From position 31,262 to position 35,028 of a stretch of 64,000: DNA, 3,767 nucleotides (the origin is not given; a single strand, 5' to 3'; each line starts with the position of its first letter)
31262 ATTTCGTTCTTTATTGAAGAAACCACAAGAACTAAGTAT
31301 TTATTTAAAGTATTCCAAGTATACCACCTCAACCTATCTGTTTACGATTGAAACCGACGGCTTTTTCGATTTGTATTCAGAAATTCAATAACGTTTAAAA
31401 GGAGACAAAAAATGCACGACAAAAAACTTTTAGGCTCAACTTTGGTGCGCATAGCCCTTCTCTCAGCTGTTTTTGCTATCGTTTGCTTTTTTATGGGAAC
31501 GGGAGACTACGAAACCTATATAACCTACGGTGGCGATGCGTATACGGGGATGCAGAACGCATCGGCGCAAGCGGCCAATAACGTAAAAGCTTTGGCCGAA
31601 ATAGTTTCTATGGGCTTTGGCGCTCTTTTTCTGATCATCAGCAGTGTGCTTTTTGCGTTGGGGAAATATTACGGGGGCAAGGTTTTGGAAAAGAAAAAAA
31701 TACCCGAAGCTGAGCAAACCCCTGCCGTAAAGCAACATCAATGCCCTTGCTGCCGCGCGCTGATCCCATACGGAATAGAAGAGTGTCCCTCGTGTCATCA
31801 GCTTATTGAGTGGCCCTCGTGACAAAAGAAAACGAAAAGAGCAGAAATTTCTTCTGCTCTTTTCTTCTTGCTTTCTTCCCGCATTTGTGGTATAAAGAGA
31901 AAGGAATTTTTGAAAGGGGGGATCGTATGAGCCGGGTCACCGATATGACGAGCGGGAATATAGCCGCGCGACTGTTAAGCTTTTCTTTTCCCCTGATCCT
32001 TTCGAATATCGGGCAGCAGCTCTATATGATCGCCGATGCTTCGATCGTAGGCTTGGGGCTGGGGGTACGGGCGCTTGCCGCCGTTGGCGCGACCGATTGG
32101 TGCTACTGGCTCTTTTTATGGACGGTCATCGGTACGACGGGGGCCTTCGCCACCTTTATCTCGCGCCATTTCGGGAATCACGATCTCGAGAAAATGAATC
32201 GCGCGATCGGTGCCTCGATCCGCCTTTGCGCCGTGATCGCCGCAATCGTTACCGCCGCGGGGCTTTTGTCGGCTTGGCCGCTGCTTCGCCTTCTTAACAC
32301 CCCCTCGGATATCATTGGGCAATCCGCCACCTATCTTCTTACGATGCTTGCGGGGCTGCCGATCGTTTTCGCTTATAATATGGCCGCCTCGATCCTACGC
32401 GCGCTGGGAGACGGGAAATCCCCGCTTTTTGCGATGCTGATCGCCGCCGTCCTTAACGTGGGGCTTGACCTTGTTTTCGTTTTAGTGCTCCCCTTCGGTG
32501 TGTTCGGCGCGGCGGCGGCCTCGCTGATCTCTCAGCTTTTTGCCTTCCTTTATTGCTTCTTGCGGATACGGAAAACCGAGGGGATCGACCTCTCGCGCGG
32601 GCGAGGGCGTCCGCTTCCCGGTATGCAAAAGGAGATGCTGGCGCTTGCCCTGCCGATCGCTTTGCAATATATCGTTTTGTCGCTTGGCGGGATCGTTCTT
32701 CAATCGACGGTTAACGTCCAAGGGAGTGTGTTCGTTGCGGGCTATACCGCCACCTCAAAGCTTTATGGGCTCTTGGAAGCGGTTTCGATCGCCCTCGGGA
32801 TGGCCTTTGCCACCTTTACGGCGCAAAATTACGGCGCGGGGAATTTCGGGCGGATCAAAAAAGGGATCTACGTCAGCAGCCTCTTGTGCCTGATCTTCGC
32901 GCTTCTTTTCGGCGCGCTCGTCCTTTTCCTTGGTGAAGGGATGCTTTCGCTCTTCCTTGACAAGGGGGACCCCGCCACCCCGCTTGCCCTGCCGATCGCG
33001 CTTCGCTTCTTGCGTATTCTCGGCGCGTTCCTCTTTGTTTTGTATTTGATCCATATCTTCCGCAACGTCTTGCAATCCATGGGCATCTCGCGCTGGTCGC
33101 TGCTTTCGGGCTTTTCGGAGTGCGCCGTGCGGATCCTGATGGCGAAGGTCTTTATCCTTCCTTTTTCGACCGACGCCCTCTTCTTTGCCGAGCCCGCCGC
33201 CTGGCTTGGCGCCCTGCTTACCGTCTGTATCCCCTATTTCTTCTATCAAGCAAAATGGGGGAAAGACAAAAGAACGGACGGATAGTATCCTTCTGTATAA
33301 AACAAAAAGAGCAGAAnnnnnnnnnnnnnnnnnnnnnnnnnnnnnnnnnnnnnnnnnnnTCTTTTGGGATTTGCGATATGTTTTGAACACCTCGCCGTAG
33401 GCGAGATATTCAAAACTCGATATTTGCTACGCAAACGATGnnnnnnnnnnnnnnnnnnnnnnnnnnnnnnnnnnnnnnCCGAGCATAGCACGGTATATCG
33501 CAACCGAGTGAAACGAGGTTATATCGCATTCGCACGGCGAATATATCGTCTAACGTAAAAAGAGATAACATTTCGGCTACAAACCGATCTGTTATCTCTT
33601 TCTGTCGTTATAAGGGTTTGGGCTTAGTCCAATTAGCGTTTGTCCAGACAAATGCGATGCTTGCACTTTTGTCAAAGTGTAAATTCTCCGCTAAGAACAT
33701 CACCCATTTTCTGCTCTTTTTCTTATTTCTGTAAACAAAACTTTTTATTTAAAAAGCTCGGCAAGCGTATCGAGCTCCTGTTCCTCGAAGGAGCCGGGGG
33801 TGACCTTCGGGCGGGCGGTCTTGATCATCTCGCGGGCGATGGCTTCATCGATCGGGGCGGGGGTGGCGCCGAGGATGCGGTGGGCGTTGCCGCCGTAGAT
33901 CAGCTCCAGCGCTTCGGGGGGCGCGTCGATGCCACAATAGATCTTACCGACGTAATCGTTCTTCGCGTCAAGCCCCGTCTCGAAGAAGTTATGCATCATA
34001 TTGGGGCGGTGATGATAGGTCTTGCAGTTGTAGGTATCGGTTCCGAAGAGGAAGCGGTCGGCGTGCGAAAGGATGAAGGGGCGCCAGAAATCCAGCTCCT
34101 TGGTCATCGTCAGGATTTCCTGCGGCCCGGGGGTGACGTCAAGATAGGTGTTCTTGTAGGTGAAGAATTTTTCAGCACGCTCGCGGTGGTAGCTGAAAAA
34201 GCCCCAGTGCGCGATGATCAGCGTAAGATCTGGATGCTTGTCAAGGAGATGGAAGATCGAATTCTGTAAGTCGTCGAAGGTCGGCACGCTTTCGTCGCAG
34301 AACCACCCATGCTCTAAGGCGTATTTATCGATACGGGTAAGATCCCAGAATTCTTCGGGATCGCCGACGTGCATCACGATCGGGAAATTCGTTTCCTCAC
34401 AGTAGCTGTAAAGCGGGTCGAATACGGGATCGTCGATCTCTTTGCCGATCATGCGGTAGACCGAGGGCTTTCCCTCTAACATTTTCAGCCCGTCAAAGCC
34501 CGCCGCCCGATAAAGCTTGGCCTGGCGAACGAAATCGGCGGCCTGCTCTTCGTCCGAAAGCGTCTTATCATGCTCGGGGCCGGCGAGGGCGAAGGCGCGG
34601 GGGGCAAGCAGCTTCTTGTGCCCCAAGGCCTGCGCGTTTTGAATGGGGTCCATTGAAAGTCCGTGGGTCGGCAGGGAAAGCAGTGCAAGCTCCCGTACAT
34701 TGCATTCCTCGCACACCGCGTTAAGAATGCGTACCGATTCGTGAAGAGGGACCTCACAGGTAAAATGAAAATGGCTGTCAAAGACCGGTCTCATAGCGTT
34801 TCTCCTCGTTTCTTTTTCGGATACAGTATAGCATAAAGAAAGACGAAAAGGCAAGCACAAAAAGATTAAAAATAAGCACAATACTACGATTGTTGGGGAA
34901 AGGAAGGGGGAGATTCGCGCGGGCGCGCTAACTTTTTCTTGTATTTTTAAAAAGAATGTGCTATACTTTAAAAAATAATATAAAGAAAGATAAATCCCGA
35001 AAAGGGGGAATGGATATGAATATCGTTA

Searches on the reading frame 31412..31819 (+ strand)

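Call 17: search_protein_families(library=pfam, proteins=[window:31412-31819:+], max_evalue=0.01)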
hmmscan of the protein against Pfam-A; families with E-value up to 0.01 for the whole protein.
window:31412-31819:+ (136 aa): 1 family
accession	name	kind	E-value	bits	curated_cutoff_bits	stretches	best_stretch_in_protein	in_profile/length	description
PF04893.22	Yip1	-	0.0036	17.6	28.6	1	4-90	19-90/173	Yip1 domain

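Call 55: search_protein_families(library=ncbifam, proteins=[window:31412-31819:+], max_evalue=0.01)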
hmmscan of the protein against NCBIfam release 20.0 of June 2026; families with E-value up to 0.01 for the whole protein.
window:31412-31819:+ (136 aa): 0 families

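Call 56: search_protein_families(library=padloc, proteins=[window:31412-31819:+], max_evalue=0.01)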
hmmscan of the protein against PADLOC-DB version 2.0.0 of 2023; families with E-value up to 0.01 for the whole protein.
window:31412-31819:+ (136 aa): 0 families

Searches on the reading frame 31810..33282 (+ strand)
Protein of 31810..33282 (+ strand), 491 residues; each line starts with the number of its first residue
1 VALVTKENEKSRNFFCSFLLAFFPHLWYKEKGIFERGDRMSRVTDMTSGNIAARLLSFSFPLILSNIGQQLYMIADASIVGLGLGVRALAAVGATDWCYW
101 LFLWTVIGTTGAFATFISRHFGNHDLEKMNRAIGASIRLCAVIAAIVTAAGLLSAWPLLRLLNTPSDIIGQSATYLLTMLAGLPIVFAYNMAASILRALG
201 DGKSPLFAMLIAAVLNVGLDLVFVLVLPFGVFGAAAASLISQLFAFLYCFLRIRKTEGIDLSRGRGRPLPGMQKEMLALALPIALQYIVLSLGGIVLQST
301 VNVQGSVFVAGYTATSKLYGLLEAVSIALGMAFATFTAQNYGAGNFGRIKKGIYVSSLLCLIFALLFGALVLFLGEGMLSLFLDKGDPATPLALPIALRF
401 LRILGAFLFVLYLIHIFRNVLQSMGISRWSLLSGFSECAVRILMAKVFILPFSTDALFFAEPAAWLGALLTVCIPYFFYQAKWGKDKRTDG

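Call 17: search_protein_families(library=pfam, proteins=[window:31810-33282:+], max_evalue=0.01)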
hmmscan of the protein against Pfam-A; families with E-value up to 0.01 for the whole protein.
window:31810-33282:+ (491 aa): 2 families
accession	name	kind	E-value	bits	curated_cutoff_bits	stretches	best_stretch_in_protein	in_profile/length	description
PF01554.23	MatE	-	5.3e-42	143.7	24.9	2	61-220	1-159/161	MatE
PF03023.19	MurJ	-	4.4e-12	45.8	27.4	1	117-263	261-409/451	Lipid II flippase MurJ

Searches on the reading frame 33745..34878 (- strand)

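Call 63: search_protein_families(library=pfam, proteins=[window:33745-34878:-], max_evalue=0.00001)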
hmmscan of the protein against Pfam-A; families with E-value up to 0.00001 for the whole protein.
window:33745-34878:- (377 aa): 1 family
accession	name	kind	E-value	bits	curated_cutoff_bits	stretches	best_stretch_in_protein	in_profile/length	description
PF04909.20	Amidohydro_2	-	1.5e-17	64.7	26.4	1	108-337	90-288/289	Amidohydrolase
